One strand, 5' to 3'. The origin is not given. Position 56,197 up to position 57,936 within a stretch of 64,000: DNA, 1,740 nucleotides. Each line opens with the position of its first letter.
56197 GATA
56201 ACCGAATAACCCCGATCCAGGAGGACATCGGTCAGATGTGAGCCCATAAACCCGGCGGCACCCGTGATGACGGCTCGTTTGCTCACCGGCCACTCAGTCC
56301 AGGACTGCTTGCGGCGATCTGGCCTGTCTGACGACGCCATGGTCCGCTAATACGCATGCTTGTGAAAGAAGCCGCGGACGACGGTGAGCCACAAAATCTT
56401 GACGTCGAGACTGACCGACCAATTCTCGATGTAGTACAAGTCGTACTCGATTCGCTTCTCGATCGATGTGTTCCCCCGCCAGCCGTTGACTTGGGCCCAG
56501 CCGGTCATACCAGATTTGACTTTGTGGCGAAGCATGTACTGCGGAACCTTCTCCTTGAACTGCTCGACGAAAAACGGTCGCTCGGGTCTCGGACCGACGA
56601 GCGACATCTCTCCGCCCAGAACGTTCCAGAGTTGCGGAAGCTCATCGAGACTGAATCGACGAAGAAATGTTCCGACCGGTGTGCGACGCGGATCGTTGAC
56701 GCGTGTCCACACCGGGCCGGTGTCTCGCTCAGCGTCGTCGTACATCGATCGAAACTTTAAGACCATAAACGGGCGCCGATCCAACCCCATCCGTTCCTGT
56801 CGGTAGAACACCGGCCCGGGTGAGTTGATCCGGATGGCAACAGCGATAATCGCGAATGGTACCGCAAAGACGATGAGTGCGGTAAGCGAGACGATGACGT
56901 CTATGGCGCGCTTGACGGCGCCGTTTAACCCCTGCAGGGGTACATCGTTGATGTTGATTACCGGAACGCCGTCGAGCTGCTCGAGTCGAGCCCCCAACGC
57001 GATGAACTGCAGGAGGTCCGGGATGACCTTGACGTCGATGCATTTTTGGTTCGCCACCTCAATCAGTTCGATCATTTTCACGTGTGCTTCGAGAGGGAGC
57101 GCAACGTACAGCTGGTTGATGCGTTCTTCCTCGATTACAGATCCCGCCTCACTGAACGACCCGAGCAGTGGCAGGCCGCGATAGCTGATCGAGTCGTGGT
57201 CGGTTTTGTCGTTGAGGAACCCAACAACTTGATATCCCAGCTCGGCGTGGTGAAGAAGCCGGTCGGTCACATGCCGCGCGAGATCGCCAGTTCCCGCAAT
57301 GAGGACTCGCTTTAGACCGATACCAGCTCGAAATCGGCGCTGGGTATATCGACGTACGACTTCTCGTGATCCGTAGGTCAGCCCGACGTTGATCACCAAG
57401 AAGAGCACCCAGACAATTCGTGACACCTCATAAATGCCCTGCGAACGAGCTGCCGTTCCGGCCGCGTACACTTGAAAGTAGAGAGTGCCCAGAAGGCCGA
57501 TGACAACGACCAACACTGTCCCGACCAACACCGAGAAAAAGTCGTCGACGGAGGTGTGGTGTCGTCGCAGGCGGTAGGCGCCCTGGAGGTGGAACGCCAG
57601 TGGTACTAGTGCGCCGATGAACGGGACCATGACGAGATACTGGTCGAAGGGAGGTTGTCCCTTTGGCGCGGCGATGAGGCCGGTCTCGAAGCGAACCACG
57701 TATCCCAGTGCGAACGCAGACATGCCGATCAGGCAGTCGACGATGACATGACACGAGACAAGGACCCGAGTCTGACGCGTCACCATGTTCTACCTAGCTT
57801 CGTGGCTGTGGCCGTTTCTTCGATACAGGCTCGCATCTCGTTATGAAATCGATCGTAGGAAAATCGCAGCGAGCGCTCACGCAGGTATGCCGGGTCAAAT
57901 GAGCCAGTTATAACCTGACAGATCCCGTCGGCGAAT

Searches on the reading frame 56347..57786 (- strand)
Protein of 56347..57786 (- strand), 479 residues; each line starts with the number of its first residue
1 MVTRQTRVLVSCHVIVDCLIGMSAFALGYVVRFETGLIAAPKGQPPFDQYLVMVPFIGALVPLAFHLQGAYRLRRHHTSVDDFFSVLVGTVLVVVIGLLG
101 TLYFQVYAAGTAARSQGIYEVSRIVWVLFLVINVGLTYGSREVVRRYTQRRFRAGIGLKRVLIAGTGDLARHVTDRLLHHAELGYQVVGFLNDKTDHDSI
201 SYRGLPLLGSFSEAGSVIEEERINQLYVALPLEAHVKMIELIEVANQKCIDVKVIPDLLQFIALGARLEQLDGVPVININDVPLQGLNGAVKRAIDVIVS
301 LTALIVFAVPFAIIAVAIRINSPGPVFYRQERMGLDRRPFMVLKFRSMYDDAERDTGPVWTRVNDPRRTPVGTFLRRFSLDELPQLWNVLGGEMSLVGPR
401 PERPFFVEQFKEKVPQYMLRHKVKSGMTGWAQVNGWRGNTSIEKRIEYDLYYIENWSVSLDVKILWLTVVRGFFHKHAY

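Call 113: search_protein_families(library=pfam, proteins=[window:56347-57786:-], max_evalue=0.00001)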
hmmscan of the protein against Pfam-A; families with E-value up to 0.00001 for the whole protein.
window:56347-57786:- (479 aa): 2 families
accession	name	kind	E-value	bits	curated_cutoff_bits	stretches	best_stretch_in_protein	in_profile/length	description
PF02397.22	Bac_transf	-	1.5e-70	236.8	27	1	292-471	1-176/179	Bacterial sugar transferase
PF13727.12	CoA_binding_3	-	1.2e-19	71.5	25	1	67-256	2-175/175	CoA-binding domain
